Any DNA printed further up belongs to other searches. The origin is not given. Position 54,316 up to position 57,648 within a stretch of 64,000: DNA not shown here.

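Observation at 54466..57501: PilB/GspE secretion ATPase with two complete tandem ATPase cores in one polypeptide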

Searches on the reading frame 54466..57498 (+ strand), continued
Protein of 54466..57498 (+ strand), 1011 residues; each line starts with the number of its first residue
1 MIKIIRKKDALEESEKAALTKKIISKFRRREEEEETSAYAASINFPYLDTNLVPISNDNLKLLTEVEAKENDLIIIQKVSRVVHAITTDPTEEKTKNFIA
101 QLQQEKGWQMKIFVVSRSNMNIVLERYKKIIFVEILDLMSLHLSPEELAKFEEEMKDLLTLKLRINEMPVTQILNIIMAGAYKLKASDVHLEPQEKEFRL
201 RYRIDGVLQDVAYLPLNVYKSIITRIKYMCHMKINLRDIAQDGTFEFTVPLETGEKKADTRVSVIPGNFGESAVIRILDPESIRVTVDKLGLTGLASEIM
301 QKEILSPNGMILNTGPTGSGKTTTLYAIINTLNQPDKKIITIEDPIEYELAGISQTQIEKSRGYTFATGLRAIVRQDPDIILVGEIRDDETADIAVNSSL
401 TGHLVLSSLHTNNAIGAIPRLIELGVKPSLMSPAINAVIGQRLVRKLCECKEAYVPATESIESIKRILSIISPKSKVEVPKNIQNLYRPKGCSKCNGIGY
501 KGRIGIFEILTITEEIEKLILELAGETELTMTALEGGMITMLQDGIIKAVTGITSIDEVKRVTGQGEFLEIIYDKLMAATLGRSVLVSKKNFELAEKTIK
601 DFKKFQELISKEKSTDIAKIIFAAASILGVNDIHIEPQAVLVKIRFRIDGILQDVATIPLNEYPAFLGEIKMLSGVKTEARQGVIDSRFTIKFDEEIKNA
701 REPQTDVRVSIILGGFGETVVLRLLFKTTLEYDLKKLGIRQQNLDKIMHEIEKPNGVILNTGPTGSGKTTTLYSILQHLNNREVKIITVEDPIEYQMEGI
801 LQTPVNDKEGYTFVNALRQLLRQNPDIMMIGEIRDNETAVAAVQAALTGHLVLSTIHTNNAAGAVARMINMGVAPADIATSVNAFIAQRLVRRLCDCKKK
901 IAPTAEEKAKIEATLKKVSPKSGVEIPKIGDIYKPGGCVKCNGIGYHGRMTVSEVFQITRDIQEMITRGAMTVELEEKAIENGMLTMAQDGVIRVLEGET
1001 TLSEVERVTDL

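Call 57: find_encoding_contigs(protein=P0135, flank=10000, max_places=1)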
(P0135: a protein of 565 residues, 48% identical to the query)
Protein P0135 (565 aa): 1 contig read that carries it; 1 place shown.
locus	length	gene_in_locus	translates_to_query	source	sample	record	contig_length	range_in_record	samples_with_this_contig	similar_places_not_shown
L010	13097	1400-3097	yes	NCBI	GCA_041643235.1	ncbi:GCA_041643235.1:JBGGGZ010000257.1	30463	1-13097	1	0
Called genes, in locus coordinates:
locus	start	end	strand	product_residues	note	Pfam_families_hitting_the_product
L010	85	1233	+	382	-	PF01368:DHH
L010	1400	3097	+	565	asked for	PF05157:MshEN (weak), PF00437:T2SSE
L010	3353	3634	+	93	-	-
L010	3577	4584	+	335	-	PF05496:RuvB_N, PF07728:AAA_5 (faint), PF00004:AAA, PF17864:AAA_lid_4, PF05491:WHD_RuvB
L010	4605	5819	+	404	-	PF18895:T4SS_pilin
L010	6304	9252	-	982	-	PF00912:Transgly, PF00905:Transpeptidase, PF17957:Big_7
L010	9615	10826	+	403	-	PF00579:tRNA-synt_1b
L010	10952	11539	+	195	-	-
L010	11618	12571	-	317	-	-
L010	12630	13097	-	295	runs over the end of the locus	PF00480:ROK, PF02685:Glucokinase (faint)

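Call 60: find_encoding_contigs(protein=P0140, flank=10000, max_places=1)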
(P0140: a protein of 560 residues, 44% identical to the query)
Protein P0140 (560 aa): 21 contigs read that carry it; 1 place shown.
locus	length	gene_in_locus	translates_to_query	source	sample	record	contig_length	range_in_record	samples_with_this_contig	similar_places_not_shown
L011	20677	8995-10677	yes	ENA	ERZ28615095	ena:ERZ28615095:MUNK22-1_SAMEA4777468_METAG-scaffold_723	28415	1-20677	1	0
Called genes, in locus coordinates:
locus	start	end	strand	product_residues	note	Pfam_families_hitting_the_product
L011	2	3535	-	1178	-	?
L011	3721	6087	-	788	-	PF13620:CarboxypepD_reg (weak)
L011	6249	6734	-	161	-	PF02367:TsaE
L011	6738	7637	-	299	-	PF02673:BacA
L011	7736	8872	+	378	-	PF01368:DHH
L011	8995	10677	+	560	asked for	PF05157:MshEN, PF00437:T2SSE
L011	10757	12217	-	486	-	PF00515:TPR_1 (faint), PF07719:TPR_2 (faint), PF13181:TPR_8 (faint), PF23914:TPR_CcmH_CycH, PF13432:TPR_16, PF13424:TPR_12 (weak), PF12895:ANAPC3, PF13432:TPR_16 (weak), +5 more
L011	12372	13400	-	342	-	PF00814:TsaD, PF22521:HypF_C_2 (weak)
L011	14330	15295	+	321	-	PF01699:Na_Ca_ex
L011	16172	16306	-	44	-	PF01527:HTH_Tnp_1 (faint)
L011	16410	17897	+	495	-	PF01408:GFO_IDH_MocA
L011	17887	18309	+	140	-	PF00293:NUDIX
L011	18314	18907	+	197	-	PF02223:Thymidylate_kin (faint)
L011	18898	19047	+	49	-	-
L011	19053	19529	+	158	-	PF00383:dCMP_cyt_deam_1, PF14437:MafB19-deam, PF14439:Bd3614-deam (weak)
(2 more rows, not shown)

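Call 64: find_encoding_contigs(protein=P0127, flank=8000, max_places=1)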
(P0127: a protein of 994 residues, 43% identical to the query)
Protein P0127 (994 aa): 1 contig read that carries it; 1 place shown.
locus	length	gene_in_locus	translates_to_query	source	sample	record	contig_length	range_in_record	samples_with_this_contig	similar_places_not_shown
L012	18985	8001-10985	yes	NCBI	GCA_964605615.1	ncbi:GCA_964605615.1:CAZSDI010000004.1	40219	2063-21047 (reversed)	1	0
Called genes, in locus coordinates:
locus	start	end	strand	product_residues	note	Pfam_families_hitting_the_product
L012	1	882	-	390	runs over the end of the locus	-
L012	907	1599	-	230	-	-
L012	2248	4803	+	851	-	PF20720:nSTAND3 (faint), PF17871:AAA_lid_9, PF00004:AAA, PF07724:AAA_2, PF07728:AAA_5, PF10431:ClpB_D2-small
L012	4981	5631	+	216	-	PF07690:MFS_1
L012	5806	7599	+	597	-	PF14716:HHH_8, PF14520:HHH_5 (weak), PF14792:DNA_pol_B_palm (weak), PF14791:DNA_pol_B_thumb, PF02811:PHP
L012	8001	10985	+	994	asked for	PF00437:T2SSE, PF25199:nSTAND_NTPase5 (faint), PF00004:AAA (faint), PF13173:AAA_14 (faint), PF13401:AAA_22 (faint), PF13604:AAA_30 (faint), PF20720:nSTAND3 (faint), PF00437:T2SSE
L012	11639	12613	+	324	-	PF05496:RuvB_N, PF00004:AAA, PF07728:AAA_5 (weak), PF17864:AAA_lid_4, PF05491:WHD_RuvB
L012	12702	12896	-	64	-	-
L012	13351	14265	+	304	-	PF02899:Phage_int_SAM_1, PF13102:Phage_int_SAM_5, PF13495:Phage_int_SAM_4, PF00589:Phage_integrase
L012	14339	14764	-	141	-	-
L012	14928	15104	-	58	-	-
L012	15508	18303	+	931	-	PF00133:tRNA-synt_1, PF01406:tRNA-synt_1e (faint), PF09334:tRNA-synt_1g, PF13603:tRNA-synt_1_2, PF00133:tRNA-synt_1, PF08264:Anticodon_1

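Call 65: find_encoding_contigs(protein=P0132, flank=8000, max_places=1)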
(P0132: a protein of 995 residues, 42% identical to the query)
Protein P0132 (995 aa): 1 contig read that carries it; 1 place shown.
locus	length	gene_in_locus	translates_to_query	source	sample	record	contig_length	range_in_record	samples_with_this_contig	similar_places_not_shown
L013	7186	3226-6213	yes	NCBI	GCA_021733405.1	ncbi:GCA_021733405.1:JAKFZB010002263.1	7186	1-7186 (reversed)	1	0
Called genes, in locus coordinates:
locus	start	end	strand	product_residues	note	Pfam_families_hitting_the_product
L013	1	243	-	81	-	?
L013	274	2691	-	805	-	PF02739:5_3_exonuc_N, PF01367:5_3_exonuc, PF00476:DNA_pol_A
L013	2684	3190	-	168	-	PF02367:TsaE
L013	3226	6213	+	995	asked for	PF00437:T2SSE, PF20720:nSTAND3 (faint), PF02399:Herpes_ori_bp (faint), PF25199:nSTAND_NTPase5 (faint), PF02492:cobW (faint), PF13173:AAA_14 (faint), PF13401:AAA_22 (faint), PF00437:T2SSE, +1 more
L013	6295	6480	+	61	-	-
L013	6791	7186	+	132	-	?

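Call 67: predict_structure(alignment_id=A1)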
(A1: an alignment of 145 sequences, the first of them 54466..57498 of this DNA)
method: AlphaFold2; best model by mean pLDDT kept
length: 1011 residues; sequences in the alignment: 145
mean_pLDDT: 84.1   pTM: 0.51
mean pLDDT of the five models: 84.1, 82.3, 81.9, 80.6, 80.3
residues with pLDDT >= 90: 379; 70-90: 528; 50-70: 68; < 50: 36
segments of 3 or more residues with pLDDT < 50: 1-13, 131-145, 576-581
pLDDT, mean of each block of 10 residues (from residue 1): 34 55 68 82 85 72 84 88 90 90 89 89 73 41 46 65 82 84 85 91 82 87 91 86 84 78 89 87 80 89 93 89 90 90 82 86 86 89 90 93 94 92 94 95 90 81 80 84 86 76 92 92 86 88 92 88 67 52 78 89 89 87 89 90 85 86 86 72 70 86 83 81 76 82 93 93 85 89 85 74 77 83 87 91 92 92 93 94 94 91 90 91 89 87 83 94 93 93 94 93 88 80
secondary structure, 60 per line:
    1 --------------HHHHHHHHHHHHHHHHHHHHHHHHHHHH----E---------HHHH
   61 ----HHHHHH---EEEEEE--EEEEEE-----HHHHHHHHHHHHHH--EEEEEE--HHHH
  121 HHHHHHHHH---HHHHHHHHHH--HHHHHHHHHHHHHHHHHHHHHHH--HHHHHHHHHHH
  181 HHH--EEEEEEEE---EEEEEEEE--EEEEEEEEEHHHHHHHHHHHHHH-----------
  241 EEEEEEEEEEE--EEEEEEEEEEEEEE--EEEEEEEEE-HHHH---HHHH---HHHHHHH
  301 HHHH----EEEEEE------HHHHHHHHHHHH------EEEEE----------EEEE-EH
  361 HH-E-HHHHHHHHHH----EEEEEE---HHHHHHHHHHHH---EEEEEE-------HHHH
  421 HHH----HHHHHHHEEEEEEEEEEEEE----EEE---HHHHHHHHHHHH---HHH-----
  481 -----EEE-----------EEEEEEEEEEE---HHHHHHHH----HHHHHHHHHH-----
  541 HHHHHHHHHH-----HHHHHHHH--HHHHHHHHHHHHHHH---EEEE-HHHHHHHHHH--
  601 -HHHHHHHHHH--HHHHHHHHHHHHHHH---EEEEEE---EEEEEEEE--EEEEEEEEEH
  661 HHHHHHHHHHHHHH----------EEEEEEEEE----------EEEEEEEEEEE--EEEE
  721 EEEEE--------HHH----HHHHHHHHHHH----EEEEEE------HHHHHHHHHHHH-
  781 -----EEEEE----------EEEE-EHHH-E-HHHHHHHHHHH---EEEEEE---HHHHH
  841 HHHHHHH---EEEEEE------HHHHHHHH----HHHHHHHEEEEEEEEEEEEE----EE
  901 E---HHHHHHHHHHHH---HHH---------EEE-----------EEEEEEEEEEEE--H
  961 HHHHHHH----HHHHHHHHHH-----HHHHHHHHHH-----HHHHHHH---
elements in order (helices of 4 or more, strands of 3 or more residues): H15-42 H57-60 H65-70 E74-79 E82-87 H93-106 E109-114 H117-129 H133-142 H145-167 H170-183 E186-193 E197-204 E207-215 H216-229 E241-251 E254-267 E270-278 H280-283 H287-290 H294-304 E309-314 H321-332 E339-343 E354-357 H366-375 E380-385 H389-400 E404-409 H417-423 H428-434 E435-447 E452-454 H458-469 E486-488 E500-510 H514-521 H526-535 H541-550 H556-563 H566-580 E584-587 H589-598 H602-611 H614-628 E632-637 E641-648 E651-659 H660-674 E685-693 E704-714 E717-725 H741-751 E756-761 H768-779 E786-790 E801-804 H813-823 E827-832 H836-847 E851-856 H863-870 H875-881 E882-894 E899-901 H905-916 E932-934 E946-957 H960-967 H972-981 H987-996 H1002-1008
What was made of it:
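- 54508..54855 (+): N1 (GSPII/T2SSE_N-type) domain, about residues 15-130. It occurs once and is not part of the repeat. AF2 gives an alpha/beta fold with pLDDT 82-90 (call 67).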
